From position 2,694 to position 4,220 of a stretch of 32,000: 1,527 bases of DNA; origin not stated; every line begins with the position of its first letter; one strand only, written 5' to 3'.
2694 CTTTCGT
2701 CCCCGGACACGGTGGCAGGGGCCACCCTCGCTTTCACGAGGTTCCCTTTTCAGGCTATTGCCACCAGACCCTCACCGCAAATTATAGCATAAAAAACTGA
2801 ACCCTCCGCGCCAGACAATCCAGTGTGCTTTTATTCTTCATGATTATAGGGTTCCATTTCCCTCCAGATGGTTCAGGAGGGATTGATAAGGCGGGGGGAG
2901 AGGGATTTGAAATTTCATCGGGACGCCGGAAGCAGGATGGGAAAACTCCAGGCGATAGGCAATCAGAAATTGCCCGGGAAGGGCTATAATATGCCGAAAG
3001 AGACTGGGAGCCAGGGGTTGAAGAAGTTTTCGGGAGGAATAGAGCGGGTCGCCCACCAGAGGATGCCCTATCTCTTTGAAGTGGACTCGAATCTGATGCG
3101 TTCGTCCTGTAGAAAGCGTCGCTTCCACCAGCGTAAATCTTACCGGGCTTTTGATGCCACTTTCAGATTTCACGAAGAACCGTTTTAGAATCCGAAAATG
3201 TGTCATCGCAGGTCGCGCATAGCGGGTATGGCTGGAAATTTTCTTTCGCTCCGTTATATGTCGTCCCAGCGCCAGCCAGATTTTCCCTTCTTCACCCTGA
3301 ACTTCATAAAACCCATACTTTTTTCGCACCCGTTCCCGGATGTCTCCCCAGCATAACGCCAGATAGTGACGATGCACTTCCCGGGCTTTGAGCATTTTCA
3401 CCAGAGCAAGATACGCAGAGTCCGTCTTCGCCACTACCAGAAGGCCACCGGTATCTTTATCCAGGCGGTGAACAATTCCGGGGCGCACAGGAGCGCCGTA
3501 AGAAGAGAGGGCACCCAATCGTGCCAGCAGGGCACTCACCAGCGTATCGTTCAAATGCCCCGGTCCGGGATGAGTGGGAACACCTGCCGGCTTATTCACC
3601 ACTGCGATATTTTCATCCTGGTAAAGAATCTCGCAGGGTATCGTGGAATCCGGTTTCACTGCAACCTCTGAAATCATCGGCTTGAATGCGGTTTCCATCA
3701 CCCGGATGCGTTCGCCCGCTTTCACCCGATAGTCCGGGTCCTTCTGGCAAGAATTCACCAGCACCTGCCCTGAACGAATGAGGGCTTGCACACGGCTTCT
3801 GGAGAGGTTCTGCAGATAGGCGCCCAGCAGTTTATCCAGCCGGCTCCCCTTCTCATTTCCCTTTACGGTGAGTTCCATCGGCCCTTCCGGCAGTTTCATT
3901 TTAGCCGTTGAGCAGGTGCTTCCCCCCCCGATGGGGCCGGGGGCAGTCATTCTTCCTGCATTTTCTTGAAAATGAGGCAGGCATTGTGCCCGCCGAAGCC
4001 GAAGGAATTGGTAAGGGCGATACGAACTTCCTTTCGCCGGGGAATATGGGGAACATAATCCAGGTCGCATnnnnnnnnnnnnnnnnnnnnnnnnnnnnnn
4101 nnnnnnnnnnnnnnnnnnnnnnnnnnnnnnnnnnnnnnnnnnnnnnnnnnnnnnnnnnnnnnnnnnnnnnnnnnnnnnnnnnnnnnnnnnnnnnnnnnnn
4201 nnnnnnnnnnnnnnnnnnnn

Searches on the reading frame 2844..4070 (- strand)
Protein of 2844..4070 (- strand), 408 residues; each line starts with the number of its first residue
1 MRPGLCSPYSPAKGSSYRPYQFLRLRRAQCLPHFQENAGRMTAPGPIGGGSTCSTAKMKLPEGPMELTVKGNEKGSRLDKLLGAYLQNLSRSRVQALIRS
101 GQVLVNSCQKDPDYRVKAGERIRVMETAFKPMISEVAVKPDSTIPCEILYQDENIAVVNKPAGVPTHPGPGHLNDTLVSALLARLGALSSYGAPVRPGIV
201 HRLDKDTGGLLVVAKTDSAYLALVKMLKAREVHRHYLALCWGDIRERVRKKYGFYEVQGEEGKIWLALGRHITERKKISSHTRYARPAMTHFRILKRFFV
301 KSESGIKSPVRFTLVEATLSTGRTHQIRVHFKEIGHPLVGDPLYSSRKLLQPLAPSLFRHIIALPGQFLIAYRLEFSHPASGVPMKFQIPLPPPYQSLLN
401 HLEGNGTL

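Call 10: search_protein_families(library=pfam, proteins=[window:2844-4070:-], max_evalue=0.001)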
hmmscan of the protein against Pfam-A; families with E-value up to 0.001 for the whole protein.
window:2844-4070:- (408 aa): 2 families
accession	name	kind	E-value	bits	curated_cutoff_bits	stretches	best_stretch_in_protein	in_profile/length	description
PF00849.27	PseudoU_synth_2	-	8.4e-29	101.2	26.8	1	155-332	2-151/152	RNA pseudouridylate synthase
PF01479.30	S4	-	2.9e-07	30.6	22.8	1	77-122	2-48/48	S4 domain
